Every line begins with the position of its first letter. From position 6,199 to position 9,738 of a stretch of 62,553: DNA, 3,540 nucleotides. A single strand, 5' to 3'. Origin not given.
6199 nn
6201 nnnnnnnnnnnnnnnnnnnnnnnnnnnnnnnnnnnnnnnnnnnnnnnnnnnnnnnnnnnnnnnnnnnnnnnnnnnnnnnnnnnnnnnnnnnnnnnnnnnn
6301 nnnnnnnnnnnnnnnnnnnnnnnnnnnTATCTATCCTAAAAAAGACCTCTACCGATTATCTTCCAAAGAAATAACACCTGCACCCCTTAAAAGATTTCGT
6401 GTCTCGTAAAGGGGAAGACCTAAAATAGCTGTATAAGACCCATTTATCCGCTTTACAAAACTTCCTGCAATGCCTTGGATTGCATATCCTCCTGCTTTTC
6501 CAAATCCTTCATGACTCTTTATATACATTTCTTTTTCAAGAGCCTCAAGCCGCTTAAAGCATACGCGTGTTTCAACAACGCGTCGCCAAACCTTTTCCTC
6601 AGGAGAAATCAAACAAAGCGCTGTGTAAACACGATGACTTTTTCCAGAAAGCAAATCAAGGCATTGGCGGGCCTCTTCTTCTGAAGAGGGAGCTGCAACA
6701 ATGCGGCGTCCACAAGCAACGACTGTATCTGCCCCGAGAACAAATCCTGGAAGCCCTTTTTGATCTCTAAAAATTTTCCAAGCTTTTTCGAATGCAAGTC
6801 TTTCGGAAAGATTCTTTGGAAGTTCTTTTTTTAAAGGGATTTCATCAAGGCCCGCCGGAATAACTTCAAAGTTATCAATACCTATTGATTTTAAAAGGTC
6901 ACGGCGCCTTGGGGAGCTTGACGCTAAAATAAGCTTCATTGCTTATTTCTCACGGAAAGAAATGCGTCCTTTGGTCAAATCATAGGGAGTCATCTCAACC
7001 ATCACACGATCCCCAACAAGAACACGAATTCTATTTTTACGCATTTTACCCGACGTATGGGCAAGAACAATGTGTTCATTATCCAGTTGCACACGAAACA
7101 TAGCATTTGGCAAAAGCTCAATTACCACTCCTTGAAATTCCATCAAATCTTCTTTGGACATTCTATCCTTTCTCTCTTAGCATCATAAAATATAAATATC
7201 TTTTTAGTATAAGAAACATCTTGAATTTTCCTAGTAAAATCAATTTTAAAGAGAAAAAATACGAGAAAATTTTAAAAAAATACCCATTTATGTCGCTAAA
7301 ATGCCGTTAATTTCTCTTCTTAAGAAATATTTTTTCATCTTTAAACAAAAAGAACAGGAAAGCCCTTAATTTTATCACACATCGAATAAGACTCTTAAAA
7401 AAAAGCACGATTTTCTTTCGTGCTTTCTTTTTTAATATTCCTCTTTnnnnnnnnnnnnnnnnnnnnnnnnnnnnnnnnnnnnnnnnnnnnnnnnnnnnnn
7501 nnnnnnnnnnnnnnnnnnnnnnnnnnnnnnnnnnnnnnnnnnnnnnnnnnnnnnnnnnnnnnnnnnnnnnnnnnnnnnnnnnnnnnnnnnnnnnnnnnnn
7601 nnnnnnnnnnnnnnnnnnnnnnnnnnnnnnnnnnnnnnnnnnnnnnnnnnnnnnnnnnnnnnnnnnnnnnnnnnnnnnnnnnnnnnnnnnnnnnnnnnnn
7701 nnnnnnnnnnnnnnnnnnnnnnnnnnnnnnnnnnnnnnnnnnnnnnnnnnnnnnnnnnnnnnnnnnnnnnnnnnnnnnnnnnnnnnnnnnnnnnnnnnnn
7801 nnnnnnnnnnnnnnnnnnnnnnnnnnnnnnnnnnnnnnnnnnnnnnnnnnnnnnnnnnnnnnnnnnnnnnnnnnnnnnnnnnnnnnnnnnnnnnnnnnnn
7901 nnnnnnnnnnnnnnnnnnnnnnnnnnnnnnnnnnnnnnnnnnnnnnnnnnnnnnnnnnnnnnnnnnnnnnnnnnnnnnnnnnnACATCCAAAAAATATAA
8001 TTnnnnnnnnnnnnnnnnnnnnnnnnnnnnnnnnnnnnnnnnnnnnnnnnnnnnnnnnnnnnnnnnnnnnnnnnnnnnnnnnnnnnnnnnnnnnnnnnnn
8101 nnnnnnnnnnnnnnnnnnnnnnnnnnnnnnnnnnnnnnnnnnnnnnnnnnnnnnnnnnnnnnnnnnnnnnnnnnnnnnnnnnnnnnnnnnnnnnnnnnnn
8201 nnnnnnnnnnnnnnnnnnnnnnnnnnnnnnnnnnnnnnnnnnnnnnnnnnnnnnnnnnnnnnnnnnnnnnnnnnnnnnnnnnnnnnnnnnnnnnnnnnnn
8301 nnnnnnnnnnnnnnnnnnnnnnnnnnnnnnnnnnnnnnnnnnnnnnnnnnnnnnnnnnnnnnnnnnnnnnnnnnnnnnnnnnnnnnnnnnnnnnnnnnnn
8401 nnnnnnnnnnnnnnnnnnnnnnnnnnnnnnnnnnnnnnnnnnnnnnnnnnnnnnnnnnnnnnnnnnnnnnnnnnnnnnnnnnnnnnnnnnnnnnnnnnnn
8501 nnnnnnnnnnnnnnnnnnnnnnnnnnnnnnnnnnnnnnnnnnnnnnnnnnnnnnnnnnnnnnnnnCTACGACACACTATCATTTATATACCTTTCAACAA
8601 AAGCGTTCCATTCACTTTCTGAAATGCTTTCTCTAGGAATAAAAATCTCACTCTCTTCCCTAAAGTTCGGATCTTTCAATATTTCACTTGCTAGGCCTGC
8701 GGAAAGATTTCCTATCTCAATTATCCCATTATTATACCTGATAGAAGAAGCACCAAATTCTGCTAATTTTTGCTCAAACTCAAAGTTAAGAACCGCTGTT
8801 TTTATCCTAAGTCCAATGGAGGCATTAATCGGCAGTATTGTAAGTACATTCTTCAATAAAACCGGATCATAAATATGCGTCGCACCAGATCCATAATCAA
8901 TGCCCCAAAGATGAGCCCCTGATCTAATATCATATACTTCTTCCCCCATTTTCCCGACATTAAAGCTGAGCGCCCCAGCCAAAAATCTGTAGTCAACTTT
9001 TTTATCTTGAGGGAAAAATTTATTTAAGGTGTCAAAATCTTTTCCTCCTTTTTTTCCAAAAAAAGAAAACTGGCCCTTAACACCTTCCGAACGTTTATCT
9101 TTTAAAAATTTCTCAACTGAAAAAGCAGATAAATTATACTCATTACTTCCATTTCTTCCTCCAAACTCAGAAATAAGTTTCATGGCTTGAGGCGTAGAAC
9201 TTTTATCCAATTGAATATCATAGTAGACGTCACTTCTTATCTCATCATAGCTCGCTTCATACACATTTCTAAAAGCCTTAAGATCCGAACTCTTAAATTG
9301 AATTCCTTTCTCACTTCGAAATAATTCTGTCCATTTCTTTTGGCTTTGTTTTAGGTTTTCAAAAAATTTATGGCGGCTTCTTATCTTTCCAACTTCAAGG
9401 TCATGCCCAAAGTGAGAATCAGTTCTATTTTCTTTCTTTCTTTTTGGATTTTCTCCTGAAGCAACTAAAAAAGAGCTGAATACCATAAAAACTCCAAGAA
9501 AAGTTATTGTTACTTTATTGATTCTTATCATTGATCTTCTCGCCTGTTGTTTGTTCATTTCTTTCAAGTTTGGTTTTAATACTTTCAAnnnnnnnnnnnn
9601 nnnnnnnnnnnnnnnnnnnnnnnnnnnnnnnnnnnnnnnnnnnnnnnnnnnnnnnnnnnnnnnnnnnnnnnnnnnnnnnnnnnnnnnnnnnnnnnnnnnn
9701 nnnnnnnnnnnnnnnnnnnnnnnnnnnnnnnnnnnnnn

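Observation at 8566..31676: About 23 kb of one strand is a tandem array of roughly 16 divergent paralogues of an unrecognised secreted-protein family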

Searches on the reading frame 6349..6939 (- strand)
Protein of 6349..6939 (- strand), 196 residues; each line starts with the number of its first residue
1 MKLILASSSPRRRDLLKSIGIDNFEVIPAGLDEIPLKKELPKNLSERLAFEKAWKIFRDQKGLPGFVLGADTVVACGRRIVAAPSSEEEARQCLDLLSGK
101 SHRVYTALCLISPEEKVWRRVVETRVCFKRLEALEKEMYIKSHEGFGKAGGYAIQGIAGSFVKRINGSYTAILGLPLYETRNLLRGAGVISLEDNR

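Call 14: search_protein_families(library=ncbifam, max_evalue=0.01, proteins=[window:6349-6939:-])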
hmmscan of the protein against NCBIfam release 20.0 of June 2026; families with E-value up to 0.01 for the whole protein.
window:6349-6939:- (196 aa): 14 families
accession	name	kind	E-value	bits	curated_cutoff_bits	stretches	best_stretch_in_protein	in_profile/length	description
NF002401.0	PRK01441.1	equivalog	5.3e-68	228.7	317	1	2-188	6-196/207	Maf-like protein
NF010946.0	PRK14366.1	equivalog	1.4e-60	204.1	284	1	2-185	6-187/195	Maf-like protein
NF010948.0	PRK14368.1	equivalog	4.2e-46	156.8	291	1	2-189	6-191/193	Maf-like protein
TIGR00172.1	maf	subfamily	7.2e-43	146.3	117.15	1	2-185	4-185/185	Maf family nucleotide pyrophosphatase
NF000867.0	PRK00078.1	equivalog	1.1e-41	142.6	249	1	1-189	1-190/192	Maf-like protein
NF010941.0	PRK14361.1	equivalog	7.2e-40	136.6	272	1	2-191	7-191/194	Maf-like protein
NF010942.0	PRK14362.1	equivalog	4.5e-38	130.6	290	1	2-190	13-201/210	Maf-like protein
NF010944.0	PRK14364.1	equivalog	6e-38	130.2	311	1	5-185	1-177/181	Maf-like protein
NF010943.0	PRK14363.1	equivalog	2e-37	128.7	273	1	1-193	1-189/204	Maf-like protein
NF003403.0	PRK04694.1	equivalog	9.8e-36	123.3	300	1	3-185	2-185/190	Maf-like protein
NF010945.0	PRK14365.1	equivalog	6.2e-35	120.5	273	1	2-192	3-192/197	Maf-like protein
NF010947.0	PRK14367.1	equivalog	5.4e-34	117.1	315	1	3-188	4-192/202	Maf-like protein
NF003141.0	PRK04056.1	equivalog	4.1e-25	88.5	161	1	3-178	2-174/181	septum formation inhibitor Maf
NF002690.0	PRK02478.1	equivalog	1.6e-23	83.3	269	1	2-190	4-197/199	Maf-like protein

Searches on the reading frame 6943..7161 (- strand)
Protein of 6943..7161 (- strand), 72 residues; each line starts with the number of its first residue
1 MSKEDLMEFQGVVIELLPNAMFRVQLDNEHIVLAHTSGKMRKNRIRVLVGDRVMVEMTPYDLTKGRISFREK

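Call 41: list_cluster_members(proteins=[window:6943-7161:-, window:4203-5075:-, window:33218-34543:-])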
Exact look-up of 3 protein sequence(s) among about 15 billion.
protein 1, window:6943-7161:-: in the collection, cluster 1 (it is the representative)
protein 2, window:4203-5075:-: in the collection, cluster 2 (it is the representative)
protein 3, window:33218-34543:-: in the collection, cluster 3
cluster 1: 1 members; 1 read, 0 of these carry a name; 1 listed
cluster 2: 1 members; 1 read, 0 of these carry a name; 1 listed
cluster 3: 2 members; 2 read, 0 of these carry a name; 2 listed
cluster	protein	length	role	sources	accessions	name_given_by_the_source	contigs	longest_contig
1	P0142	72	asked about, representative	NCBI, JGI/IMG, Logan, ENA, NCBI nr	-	-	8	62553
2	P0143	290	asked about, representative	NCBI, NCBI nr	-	-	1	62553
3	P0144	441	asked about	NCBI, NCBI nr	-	-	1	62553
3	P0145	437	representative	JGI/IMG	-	-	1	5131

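Call 84: find_encoding_contigs(protein=window:6943-7161:-, flank=10000, max_places=10)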
Protein window:6943-7161:- (72 aa): 16 contigs read that carry it; 10 places shown.
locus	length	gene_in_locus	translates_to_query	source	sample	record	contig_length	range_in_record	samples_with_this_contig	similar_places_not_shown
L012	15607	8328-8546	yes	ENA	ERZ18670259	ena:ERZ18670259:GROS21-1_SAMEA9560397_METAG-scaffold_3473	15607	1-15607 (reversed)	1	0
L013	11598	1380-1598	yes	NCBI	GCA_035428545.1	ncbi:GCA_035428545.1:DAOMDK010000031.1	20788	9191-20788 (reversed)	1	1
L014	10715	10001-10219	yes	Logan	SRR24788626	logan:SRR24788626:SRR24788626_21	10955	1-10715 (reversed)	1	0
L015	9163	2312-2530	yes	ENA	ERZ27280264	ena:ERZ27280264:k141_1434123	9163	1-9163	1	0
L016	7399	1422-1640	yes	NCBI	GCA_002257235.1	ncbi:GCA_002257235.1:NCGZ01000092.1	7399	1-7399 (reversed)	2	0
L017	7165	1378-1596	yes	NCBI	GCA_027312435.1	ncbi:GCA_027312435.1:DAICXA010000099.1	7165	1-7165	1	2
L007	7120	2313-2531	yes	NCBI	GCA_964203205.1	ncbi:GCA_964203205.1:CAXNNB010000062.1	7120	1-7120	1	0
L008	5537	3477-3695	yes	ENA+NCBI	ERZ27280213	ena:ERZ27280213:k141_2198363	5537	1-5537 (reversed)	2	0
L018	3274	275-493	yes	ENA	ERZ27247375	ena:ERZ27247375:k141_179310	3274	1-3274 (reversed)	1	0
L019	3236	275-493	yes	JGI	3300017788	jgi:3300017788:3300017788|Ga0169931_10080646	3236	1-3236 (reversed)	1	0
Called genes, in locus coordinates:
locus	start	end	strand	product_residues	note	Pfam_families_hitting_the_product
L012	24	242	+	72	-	-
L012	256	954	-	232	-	PF00730:HhH-GPD, PF00633:HHH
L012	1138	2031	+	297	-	PF00483:NTP_transferase, PF12804:NTP_transf_3 (faint)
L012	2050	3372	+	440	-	PF03721:UDPG_MGDP_dh_N, PF00984:UDPG_MGDP_dh, PF03720:UDPG_MGDP_dh_C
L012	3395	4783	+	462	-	-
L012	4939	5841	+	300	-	-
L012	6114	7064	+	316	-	-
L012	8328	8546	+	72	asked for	PF01176:eIF-1a, PF16745:RsgA_N (weak)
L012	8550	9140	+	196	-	PF02545:Maf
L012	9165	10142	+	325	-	PF01300:Sua5_yciO_yrdC, PF03481:Sua5_C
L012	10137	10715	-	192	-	PF02661:Fic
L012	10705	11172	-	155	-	PF01381:HTH_3, PF13443:HTH_26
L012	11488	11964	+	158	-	-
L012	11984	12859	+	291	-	PF02091:tRNA-synt_2e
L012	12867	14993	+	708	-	PF02092:tRNA_synt_2f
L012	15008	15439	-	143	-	PF12784:PDDEXK_2 (weak)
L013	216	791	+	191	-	-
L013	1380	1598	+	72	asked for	PF01176:eIF-1a, PF16745:RsgA_N (weak)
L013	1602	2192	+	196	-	PF02545:Maf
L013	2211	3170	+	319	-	PF01300:Sua5_yciO_yrdC, PF03481:Sua5_C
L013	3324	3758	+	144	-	-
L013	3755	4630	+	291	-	PF02091:tRNA-synt_2e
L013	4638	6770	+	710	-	PF02092:tRNA_synt_2f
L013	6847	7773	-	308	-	PF12784:PDDEXK_2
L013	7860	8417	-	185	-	-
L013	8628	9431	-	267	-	-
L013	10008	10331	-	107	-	PF13560:HTH_31 (weak), PF01381:HTH_3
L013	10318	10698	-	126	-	PF06296:RelE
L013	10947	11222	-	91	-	-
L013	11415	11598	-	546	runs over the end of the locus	PF00768:Peptidase_S11, PF13354:Beta-lactamase2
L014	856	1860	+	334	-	PF00348:polyprenyl_synt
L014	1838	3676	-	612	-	PF00664:ABC_membrane, PF00005:ABC_tran, PF02463:SMC_N (faint)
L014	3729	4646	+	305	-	PF13419:HAD_2 (faint), PF00702:Hydrolase (weak), PF13344:Hydrolase_6, PF13242:Hydrolase_like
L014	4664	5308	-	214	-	PF00730:HhH-GPD, PF00633:HHH, PF10576:EndIII_4Fe-2S (faint)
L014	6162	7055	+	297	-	PF00483:NTP_transferase, PF12804:NTP_transf_3 (weak)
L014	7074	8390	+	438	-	PF03721:UDPG_MGDP_dh_N, PF00984:UDPG_MGDP_dh, PF03720:UDPG_MGDP_dh_C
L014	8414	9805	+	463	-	PF02878:PGM_PMM_I, PF02879:PGM_PMM_II, PF02880:PGM_PMM_III, PF00408:PGM_PMM_IV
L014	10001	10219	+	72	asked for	PF01176:eIF-1a, PF16745:RsgA_N (weak)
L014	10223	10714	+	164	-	?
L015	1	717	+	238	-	?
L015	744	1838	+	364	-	-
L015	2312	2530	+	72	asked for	PF01176:eIF-1a, PF16745:RsgA_N (weak)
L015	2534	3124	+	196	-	PF02545:Maf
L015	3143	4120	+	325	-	PF01300:Sua5_yciO_yrdC, PF03481:Sua5_C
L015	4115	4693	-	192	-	PF02661:Fic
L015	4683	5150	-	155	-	PF01381:HTH_3, PF13443:HTH_26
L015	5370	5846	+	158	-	-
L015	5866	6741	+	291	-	PF02091:tRNA-synt_2e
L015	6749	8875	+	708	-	PF02092:tRNA_synt_2f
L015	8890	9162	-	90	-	?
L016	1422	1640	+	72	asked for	PF01176:eIF-1a, PF16745:RsgA_N (weak)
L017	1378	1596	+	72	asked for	PF01176:eIF-1a, PF16745:RsgA_N (weak)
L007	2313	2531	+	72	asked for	PF01176:eIF-1a, PF16745:RsgA_N (weak)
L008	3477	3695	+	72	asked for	PF01176:eIF-1a, PF16745:RsgA_N (weak)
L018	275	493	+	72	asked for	PF01176:eIF-1a, PF16745:RsgA_N (weak)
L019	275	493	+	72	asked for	PF01176:eIF-1a, PF16745:RsgA_N (weak)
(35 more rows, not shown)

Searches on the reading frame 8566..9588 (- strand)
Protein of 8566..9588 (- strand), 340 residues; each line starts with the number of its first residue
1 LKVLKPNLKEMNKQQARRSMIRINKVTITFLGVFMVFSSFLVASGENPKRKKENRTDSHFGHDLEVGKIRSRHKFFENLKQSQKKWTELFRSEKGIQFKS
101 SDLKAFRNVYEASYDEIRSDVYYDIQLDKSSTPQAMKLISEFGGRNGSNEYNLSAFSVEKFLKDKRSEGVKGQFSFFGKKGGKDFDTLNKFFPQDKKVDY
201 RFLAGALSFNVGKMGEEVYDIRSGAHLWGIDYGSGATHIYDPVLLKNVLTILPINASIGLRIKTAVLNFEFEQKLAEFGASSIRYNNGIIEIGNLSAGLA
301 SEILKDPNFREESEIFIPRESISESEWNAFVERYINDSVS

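Call 7: search_protein_families(library=pfam, max_evalue=0.1, proteins=[window:8566-9588:-])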
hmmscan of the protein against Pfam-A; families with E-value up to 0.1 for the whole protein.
window:8566-9588:- (340 aa): 0 families
